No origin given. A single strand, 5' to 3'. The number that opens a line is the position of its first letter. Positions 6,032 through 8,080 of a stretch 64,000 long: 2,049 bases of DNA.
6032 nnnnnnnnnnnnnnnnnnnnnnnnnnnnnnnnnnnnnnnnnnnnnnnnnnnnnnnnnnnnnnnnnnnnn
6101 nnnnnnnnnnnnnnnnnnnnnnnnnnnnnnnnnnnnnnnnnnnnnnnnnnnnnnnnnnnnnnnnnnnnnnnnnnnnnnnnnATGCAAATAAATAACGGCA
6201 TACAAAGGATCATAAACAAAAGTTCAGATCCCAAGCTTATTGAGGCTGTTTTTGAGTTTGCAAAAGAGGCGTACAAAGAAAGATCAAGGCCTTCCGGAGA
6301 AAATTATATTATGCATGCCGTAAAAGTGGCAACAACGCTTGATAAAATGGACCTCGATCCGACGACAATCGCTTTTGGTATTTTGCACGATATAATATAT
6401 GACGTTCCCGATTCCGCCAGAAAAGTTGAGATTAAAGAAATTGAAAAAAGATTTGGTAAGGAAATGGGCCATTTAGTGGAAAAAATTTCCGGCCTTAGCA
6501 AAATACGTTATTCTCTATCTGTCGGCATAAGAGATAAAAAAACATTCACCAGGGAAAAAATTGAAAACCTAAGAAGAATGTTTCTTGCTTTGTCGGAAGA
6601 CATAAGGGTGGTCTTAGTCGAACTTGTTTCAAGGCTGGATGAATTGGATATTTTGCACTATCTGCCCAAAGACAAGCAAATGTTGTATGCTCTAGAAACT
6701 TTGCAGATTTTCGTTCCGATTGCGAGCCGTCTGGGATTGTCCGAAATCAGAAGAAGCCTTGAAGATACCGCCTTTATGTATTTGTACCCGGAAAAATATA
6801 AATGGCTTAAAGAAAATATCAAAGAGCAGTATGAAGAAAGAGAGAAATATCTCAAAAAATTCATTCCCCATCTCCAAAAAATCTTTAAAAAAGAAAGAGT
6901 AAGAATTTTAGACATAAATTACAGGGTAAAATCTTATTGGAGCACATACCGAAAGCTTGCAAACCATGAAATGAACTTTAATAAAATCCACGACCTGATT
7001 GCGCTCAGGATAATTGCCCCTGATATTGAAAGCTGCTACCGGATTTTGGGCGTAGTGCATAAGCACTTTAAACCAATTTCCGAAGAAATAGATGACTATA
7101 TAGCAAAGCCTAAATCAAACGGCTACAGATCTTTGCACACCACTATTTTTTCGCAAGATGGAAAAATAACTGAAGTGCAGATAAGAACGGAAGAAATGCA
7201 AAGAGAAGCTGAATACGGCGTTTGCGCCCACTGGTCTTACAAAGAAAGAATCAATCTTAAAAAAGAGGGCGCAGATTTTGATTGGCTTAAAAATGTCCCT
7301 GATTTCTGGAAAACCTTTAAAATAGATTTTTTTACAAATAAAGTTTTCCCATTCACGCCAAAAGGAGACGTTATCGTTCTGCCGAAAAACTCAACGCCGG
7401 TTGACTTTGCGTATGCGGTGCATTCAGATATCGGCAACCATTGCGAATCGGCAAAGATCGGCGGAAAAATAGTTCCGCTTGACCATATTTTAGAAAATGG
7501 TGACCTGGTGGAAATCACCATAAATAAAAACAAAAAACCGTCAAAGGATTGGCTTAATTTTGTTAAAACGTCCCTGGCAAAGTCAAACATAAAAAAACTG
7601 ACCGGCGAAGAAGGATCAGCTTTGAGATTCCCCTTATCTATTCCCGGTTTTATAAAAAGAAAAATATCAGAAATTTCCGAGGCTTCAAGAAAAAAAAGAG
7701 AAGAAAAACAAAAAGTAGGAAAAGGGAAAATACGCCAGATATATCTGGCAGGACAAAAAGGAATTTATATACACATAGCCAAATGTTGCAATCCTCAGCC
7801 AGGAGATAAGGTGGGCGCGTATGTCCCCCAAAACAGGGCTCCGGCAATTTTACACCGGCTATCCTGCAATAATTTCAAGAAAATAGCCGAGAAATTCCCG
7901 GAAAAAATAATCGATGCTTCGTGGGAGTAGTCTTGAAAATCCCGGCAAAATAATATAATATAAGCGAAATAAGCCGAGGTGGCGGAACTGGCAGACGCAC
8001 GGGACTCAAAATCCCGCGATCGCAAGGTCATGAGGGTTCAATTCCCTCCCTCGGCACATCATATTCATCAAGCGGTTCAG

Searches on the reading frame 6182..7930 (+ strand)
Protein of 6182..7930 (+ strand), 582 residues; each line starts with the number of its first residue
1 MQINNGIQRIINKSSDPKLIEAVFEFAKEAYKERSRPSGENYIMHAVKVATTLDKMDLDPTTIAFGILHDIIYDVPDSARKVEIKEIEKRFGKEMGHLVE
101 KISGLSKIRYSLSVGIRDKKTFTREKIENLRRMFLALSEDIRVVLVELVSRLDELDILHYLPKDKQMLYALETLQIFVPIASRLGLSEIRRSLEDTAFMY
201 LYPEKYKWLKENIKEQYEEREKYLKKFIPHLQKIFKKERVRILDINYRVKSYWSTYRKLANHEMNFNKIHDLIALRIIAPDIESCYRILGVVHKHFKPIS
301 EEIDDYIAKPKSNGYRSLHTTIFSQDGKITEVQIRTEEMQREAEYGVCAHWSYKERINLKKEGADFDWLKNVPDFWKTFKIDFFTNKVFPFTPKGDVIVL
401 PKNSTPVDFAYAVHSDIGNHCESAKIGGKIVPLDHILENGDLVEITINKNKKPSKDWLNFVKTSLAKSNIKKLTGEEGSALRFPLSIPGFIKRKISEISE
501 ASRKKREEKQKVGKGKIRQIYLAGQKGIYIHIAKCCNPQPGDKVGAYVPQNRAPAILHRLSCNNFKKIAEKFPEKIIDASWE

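Call 90: find_encoding_contigs(protein=window:6182-7930:+, flank=10000, max_places=3)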
Protein window:6182-7930:+ (582 aa): no gene with exactly this product is on record in the collection.
